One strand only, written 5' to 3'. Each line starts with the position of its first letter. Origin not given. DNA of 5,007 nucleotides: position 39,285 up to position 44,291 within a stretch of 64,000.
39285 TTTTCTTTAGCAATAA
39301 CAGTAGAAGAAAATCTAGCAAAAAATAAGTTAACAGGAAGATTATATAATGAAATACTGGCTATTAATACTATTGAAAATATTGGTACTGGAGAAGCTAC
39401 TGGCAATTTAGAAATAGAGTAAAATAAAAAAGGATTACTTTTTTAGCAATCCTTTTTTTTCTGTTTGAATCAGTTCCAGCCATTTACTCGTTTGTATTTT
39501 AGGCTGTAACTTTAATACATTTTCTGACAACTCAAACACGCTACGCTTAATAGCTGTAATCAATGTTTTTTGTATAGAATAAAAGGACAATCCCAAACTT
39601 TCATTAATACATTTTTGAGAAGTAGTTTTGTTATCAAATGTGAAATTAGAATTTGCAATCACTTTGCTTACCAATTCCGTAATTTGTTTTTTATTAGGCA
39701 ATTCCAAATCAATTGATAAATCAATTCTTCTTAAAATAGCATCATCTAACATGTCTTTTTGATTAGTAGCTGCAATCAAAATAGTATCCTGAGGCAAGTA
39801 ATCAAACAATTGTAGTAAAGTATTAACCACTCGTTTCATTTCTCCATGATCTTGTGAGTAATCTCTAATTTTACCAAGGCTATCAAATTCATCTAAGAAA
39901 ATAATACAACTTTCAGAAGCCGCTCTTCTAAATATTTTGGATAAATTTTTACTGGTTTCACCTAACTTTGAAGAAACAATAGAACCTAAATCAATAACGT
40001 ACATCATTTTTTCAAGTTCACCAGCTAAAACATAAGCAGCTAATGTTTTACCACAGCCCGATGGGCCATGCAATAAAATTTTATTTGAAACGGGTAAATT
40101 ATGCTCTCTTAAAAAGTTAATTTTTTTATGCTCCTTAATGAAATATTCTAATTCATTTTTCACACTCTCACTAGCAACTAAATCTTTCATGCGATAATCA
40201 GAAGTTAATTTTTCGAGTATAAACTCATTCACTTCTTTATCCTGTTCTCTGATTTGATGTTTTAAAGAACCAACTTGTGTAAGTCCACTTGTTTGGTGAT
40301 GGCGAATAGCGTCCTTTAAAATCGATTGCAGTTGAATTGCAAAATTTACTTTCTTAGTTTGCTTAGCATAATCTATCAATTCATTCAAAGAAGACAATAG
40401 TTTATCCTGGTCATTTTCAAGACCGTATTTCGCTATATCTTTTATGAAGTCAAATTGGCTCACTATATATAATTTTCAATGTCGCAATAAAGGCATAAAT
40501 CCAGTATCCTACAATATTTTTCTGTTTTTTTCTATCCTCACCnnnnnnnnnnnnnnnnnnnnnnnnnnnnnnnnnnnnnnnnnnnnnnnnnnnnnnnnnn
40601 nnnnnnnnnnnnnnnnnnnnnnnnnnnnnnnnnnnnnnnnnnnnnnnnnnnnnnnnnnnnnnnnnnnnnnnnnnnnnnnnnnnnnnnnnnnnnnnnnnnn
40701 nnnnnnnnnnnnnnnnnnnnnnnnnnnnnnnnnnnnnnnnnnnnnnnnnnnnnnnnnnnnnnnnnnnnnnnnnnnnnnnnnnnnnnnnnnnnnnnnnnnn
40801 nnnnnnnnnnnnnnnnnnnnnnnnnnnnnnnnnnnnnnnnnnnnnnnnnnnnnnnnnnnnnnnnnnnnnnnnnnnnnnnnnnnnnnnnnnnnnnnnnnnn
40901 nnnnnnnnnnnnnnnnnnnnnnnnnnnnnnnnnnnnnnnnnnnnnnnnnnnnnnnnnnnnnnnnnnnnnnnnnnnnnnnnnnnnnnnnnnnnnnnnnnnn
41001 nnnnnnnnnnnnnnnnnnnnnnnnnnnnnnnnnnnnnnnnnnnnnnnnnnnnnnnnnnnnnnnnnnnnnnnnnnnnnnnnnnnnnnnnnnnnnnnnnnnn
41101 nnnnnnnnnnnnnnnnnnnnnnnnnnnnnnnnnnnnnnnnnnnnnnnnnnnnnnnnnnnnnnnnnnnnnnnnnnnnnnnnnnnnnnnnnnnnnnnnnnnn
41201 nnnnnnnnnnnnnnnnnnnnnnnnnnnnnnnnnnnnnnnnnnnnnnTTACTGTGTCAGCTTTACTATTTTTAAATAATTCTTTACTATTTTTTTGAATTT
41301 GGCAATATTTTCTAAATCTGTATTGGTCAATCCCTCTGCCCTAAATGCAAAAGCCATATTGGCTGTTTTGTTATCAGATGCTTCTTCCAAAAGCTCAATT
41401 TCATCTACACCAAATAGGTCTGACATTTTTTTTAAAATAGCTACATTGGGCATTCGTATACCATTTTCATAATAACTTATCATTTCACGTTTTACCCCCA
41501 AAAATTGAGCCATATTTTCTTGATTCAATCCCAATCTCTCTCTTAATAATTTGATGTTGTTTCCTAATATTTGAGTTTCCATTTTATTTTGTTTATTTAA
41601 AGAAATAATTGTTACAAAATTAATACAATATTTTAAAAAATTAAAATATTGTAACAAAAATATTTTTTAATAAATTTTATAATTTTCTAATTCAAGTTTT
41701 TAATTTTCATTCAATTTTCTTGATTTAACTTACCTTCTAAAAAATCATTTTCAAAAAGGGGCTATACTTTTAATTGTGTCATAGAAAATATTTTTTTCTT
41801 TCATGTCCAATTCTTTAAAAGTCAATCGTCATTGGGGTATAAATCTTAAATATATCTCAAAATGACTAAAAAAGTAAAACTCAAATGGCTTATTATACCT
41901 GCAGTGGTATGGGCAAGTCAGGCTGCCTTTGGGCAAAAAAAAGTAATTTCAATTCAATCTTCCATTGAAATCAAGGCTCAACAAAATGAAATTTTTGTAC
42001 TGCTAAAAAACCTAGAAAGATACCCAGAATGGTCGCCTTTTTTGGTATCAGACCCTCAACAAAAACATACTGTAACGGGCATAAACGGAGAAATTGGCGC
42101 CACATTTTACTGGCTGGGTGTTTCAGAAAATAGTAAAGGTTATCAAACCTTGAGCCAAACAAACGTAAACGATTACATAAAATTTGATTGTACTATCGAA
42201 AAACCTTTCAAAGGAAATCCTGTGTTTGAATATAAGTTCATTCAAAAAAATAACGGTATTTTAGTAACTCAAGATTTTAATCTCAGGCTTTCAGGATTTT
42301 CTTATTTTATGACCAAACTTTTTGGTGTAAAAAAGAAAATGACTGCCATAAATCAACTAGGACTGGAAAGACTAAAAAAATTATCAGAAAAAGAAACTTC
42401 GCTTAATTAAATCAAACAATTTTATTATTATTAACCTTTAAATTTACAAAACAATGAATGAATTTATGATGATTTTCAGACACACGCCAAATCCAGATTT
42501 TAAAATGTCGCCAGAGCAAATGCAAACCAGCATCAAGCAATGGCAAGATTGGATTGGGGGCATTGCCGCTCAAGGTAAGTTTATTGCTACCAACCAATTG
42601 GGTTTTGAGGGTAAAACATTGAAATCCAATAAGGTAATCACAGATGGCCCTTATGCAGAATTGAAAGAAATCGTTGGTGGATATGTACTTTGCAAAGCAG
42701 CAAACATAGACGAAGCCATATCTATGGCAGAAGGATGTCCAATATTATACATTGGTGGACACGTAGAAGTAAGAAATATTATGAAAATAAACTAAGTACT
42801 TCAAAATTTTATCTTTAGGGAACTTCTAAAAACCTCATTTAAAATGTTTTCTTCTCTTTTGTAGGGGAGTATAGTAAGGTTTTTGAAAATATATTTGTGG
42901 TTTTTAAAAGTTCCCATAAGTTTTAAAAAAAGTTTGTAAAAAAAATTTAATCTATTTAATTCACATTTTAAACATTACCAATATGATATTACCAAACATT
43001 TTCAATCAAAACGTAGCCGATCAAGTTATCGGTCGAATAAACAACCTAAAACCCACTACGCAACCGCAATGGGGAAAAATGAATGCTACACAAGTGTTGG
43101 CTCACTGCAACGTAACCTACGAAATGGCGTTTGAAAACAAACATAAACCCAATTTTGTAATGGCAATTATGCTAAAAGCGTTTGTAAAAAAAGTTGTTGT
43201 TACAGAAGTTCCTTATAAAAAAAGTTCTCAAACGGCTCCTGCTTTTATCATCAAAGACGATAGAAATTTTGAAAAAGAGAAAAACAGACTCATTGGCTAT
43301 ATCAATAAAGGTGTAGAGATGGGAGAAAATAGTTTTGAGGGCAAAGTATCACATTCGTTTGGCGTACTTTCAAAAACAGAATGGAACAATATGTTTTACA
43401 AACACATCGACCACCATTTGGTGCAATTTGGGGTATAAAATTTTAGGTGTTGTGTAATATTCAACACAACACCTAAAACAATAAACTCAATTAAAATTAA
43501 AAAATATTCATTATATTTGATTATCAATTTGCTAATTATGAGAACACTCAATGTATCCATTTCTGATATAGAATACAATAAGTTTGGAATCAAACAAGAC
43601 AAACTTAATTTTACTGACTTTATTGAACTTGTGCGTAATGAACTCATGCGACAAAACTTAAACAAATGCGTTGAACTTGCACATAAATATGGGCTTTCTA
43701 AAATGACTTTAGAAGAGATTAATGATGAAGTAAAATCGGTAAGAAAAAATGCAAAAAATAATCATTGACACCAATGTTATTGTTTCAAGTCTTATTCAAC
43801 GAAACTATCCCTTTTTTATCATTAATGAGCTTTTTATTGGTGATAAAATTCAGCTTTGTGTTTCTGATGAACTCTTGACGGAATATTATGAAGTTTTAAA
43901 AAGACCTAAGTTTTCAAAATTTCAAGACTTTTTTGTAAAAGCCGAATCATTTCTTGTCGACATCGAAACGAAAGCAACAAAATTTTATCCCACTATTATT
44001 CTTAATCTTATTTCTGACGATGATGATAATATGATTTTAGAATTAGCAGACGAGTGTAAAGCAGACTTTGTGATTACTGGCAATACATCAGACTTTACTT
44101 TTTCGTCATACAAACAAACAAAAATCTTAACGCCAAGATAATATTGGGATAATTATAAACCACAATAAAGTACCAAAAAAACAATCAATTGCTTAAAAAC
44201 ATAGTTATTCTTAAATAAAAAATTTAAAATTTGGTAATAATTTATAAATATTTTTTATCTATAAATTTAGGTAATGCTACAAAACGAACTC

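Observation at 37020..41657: Four-gene conflict-system candidate: cytoplasmic S8 subtilase, AAA+ ATPase, ImmA/IrrE metallopeptidase and XRE repressor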

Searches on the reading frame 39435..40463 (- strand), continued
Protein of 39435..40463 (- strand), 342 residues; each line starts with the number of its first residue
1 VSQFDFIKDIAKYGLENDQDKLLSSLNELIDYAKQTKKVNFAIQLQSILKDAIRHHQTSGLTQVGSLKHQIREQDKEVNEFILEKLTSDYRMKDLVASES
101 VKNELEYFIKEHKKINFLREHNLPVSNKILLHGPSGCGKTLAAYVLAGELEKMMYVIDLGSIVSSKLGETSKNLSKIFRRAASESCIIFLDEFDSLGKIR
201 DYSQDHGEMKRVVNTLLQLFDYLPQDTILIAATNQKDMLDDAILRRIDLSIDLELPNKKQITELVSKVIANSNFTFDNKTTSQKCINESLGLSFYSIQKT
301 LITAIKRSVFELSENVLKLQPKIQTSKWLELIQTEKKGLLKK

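Call 44: get_annotated_region(hit=H13, flank=4000)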
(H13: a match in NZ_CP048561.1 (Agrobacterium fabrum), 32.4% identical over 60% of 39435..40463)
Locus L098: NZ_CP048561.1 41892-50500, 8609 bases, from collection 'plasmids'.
description: Agrobacterium fabrum strain Kin001 plasmid pTi, complete sequence
organism: Agrobacterium fabrum (NCBI taxid 1176649)
taxonomy: Bacteria; Pseudomonadota; Alphaproteobacteria; Hyphomicrobiales; Rhizobiaceae; Agrobacterium; Agrobacterium fabrum
host: -; source: walnut; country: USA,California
typing (MOB-suite, as given by PLSDB): conjugative; replicon rep_cluster_490; relaxase MOBQ; mating-pair formation MPF_T
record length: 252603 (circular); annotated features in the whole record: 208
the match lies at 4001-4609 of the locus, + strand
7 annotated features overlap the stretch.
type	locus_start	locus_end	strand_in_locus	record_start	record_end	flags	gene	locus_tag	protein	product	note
CDS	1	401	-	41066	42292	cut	-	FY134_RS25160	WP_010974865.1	LLM class flavin-dependent oxidoreductase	-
CDS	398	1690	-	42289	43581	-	-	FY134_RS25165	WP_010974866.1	NtaA/DmoA family FMN-dependent monooxygenase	GO:0008152 - metabolic process [Evidence IEA]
CDS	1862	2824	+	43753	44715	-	-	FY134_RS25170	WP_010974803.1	LysR family transcriptional regulator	-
CDS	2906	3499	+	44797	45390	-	-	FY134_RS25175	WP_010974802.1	DUF6088 family protein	-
CDS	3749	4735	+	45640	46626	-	-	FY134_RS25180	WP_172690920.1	ATP-binding protein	-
CDS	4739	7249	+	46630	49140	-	-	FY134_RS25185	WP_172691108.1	S8 family peptidase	-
CDS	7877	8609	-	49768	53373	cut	-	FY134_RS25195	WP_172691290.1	ABC transporter ATP-binding protein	-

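Call 45: get_annotated_region(hit=H1, flank=4000)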
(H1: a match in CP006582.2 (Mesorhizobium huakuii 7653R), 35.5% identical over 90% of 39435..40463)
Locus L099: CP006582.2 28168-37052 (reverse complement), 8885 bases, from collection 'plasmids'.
description: Mesorhizobium huakuii 7653R plasmid pMHa, complete sequence
organism: Mesorhizobium huakuii 7653R (NCBI taxid 763057)
taxonomy: Bacteria; Pseudomonadota; Alphaproteobacteria; Hyphomicrobiales; Phyllobacteriaceae; Mesorhizobium; Mesorhizobium huakuii; Mesorhizobium huakuii 7653R
host: -; source: Rice field soil; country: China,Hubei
typing (MOB-suite, as given by PLSDB): non-mobilizable
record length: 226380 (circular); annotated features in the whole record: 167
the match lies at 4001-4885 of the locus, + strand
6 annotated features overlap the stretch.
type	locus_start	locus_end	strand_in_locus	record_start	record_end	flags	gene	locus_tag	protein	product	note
CDS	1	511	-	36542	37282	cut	-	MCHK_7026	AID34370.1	hypothetical protein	-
CDS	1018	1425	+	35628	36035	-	-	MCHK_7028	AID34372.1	hypothetical protein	-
CDS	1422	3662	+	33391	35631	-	-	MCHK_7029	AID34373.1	relaxase/mobilization nuclease domain-containing protein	-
CDS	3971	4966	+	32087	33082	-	-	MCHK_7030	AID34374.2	AAA family ATPase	-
CDS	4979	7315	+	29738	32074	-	-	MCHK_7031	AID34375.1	S8 family serine peptidase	-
CDS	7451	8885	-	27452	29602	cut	-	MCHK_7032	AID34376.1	TraM recognition domain-containing protein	-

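Call 46: get_annotated_region(hit=H6, flank=4000)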
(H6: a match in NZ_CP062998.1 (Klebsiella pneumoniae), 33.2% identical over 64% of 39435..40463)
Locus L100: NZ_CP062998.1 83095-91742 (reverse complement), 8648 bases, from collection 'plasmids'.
description: Klebsiella pneumoniae strain CriePir197 plasmid unnamed1, complete sequence
organism: Klebsiella pneumoniae (NCBI taxid 573)
taxonomy: Bacteria; Pseudomonadota; Gammaproteobacteria; Enterobacterales; Enterobacteriaceae; Klebsiella; Klebsiella pneumoniae
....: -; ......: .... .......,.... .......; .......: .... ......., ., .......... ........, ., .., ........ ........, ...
typing (MOB-suite, as given by PLSDB): conjugative; replicon IncFIB; relaxase MOBF,MOBF; mating-pair formation MPF_F
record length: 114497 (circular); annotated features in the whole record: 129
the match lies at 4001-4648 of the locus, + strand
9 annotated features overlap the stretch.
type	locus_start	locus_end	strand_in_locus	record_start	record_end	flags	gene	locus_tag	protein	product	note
CDS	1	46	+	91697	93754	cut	-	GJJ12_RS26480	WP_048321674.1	ParB/RepB/Spo0J family partition protein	-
CDS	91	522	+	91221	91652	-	psiB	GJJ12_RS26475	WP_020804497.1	conjugation system SOS inhibitor PsiB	-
CDS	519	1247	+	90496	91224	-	-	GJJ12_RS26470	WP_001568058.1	plasmid SOS inhibition protein A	-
CDS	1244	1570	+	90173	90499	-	-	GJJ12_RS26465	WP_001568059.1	hypothetical protein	-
CDS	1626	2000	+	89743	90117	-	-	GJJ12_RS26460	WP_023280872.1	hypothetical protein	-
CDS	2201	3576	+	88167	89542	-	-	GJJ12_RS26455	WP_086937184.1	IS3 family transposase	-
CDS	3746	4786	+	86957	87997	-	-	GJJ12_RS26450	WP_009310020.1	ATP-binding protein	-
CDS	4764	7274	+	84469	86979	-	-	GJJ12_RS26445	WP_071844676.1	S8 family peptidase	-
CDS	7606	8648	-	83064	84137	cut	-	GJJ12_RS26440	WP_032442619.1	IS481-like element ISKpn28 family transposase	GO:0006313 - DNA transposition [Evidence IEA]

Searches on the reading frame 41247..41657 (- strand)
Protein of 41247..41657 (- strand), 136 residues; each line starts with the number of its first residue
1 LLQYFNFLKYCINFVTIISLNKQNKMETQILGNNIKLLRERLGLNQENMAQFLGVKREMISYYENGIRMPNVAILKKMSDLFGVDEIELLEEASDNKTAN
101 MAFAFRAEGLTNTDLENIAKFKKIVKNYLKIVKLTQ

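Call 3: search_protein_families(library=pfam, proteins=[window:41247-41657:-], max_evalue=0.01)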
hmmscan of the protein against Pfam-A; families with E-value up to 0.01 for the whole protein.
window:41247-41657:- (136 aa): 4 families
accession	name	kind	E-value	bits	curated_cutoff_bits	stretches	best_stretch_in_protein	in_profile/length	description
PF01381.28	HTH_3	-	8.6e-15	55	23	1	35-89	1-55/55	Helix-turn-helix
PF13560.12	HTH_31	-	1.4e-09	38.6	27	1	31-89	2-61/64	Helix-turn-helix domain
PF12844.13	HTH_19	-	1.5e-09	38.1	30.2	1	32-91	1-60/64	Helix-turn-helix domain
PF15731.11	MqsA_antitoxin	-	2.1e-05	25.1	30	1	20-79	60-118/131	Antitoxin component of bacterial toxin-antitoxin system, MqsA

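Call 4: search_protein_families(library=padloc, proteins=[window:41247-41657:-], max_evalue=0.01)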
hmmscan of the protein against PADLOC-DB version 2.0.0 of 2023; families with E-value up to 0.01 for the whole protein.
window:41247-41657:- (136 aa): 16 families
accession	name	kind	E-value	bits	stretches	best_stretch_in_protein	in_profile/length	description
PDLC02926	HTH_VI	-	1.4e-11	42.4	1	31-97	2-68/92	-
PDLC03954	RmrA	-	2e-11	41.4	1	24-128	4-108/380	-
PDLC04142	capH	-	1e-09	37.4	1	25-126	1-99/103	capH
PDLC03947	RmrA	-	2.5e-09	34.4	1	22-122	3-102/383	-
PDLC03952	RmrA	-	3e-09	34.2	1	16-111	8-103/395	-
PDLC03665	Control_protein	-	1e-08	33.3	1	30-93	8-72/77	control protein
PDLC03951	RmrA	-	1.8e-08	31.8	1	33-121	11-97/400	-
PDLC03945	RmrA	-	2.2e-08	31.7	1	31-116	3-92/394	-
PDLC03949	RmrA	-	1.9e-07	28.3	1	34-109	6-80/363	-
PDLC03944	RmrA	-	5.5e-07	27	1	27-122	3-97/384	-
PDLC03536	REase_II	-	1.4e-06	26.1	1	28-76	8-54/237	Type II restriction enzyme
PDLC04775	PDC-M69A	-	1.8e-06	26.4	1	29-129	6-105/113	-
PDLC03943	RmrA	-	0.00013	19.1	1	31-119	3-92/370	-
PDLC03953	RmrA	-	0.00028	18.2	1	30-84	5-59/373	-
PDLC03955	RmrA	-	0.00084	16.7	1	34-129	24-119/371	-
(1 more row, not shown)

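Call 5: search_protein_families(library=ncbifam, proteins=[window:41247-41657:-], max_evalue=0.01)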
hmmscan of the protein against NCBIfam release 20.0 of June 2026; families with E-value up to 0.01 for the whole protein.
window:41247-41657:- (136 aa): 16 families
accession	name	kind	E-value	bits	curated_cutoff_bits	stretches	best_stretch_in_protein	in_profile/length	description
NF041951.1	phage_RstR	subfamily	8.9e-12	45.2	80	1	32-119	4-93/108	RstR family transcriptional repressor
NF052239.1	antitox_spr1629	equivalog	2e-08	33.7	335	1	31-115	3-90/377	spr1629 family repressor/antitoxin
TIGR03830.1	CxxCG_CxxCG_HTH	subfamily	2.5e-08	33.8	61.8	1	23-74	58-109/127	type II TA system antitoxin MqsA family protein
NF041575.1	antitoxPezA_Strep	equivalog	1.9e-07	31.2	290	1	31-91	2-62/158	type II toxin-antitoxin system antitoxin PezA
TIGR00270.2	TIGR00270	equivalog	1.9e-07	31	110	1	33-99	78-141/159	multiprotein bridging factor aMBF1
TIGR03070.1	couple_hipB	subfamily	2.7e-07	30.4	71.65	1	30-84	2-56/58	type II toxin-antitoxin system Y4mF family antitoxin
NF003162.0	PRK04140.1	equivalog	7.1e-07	28.5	263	1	29-100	125-199/317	transcriptional regulator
NF007408.0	PRK09943.1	equivalog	6.7e-06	25.8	211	1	30-102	7-79/185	HTH-type transcriptional regulator PuuR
NF007271.0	PRK09726.1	equivalog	1.1e-05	25.3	79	1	28-71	10-53/88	type II toxin-antitoxin system antitoxin HipB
NF038139.1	Reg_Aceta_RamB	equivalog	1.7e-05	23.7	700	1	31-131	3-102/465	acetate metabolism transcriptional regulator RamB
NF047948.1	male_kill_WMK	equivalog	3.3e-05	23.5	300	1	25-100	157-232/300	WO male-killing family protein Wmk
NF046032.1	TransRegSlrRBacil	equivalog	0.00014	21.9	250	1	31-91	2-63/149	HTH-type transcriptional regulator SlrR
NF006015.0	PRK08154.1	subfamily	0.00026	20.3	204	1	27-128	27-125/314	anaerobic benzoate catabolism transcriptional regulator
NF007257.0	PRK09706.1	subfamily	0.0014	18.4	101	1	26-118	1-93/135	transcriptional repressor DicA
NF007481.0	PRK10072.1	equivalog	0.0042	17.5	110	1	32-78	35-81/96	HTH-type transcriptional regulator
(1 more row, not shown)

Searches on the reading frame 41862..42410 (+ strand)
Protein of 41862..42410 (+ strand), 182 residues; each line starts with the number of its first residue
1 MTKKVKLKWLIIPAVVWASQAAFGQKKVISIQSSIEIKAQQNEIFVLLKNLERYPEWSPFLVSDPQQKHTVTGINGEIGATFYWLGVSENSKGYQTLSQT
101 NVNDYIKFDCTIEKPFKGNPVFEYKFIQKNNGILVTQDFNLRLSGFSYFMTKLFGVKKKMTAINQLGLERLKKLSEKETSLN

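Call 42: search_protein_families(library=pfam, proteins=[window:41862-42410:+], max_evalue=1)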
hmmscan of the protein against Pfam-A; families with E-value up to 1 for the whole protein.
window:41862-42410:+ (182 aa): 2 families
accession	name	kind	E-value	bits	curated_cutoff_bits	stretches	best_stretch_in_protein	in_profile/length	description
PF10604.15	Polyketide_cyc2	-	1.8e-06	28.8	27.4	1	29-176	2-142/142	Polyketide cyclase / dehydrase and lipid transport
PF03364.25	Polyketide_cyc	-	0.025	15.3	23.4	1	37-150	1-106/126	Polyketide cyclase / dehydrase and lipid transport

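Call 75: find_encoding_contigs(protein=window:41862-42410:+, flank=7000, max_places=8)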
Protein window:41862-42410:+ (182 aa): 8 contigs read that carry it; 2 places shown.
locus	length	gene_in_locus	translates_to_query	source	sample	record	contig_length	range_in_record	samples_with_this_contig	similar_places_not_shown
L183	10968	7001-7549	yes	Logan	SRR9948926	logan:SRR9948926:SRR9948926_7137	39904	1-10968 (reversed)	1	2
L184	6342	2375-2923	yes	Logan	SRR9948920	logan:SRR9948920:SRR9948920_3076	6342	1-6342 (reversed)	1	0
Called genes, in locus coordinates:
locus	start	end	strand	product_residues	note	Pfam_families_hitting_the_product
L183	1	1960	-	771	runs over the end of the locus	PF13620:CarboxypepD_reg, PF13715:CarbopepD_reg_2, PF07715:Plug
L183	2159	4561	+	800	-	PF00082:Peptidase_S8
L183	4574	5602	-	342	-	PF05496:RuvB_N (faint), PF00004:AAA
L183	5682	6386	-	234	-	PF06114:Peptidase_M78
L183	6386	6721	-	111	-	PF12844:HTH_19, PF13560:HTH_31, PF01381:HTH_3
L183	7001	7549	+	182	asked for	-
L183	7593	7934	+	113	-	PF03795:YCII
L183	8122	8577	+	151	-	PF07606:DUF1569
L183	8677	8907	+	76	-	-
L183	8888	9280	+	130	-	PF13470:PIN_3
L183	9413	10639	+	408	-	PF04542:Sigma70_r2 (weak), PF20239:DUF6596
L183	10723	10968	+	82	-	?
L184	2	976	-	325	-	?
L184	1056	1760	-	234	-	PF06114:Peptidase_M78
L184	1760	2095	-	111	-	PF12844:HTH_19, PF13560:HTH_31, PF01381:HTH_3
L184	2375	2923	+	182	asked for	-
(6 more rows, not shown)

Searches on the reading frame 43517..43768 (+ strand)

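Call 42: search_protein_families(library=pfam, proteins=[window:43517-43768:+], max_evalue=1)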
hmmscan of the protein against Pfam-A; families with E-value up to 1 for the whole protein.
window:43517-43768:+ (83 aa): 2 families
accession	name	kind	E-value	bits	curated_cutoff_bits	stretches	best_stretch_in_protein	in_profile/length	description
PF02697.20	VAPB_antitox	-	0.037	15.2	27.9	1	13-80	3-69/69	Putative antitoxin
PF08970.15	Sda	-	0.043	14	22.6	1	33-49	23-39/45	Sporulation inhibitor A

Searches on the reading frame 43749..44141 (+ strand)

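Call 42: search_protein_families(library=pfam, proteins=[window:43749-44141:+], max_evalue=1)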
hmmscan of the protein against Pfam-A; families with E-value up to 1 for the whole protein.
window:43749-44141:+ (130 aa): 2 families
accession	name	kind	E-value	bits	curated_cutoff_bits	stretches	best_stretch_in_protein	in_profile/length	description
PF13470.12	PIN_3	-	4.2e-18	66.7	27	1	3-113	1-114/115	PIN domain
PF01850.27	PIN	-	0.0078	17.3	23.6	1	4-110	1-109/120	PIN domain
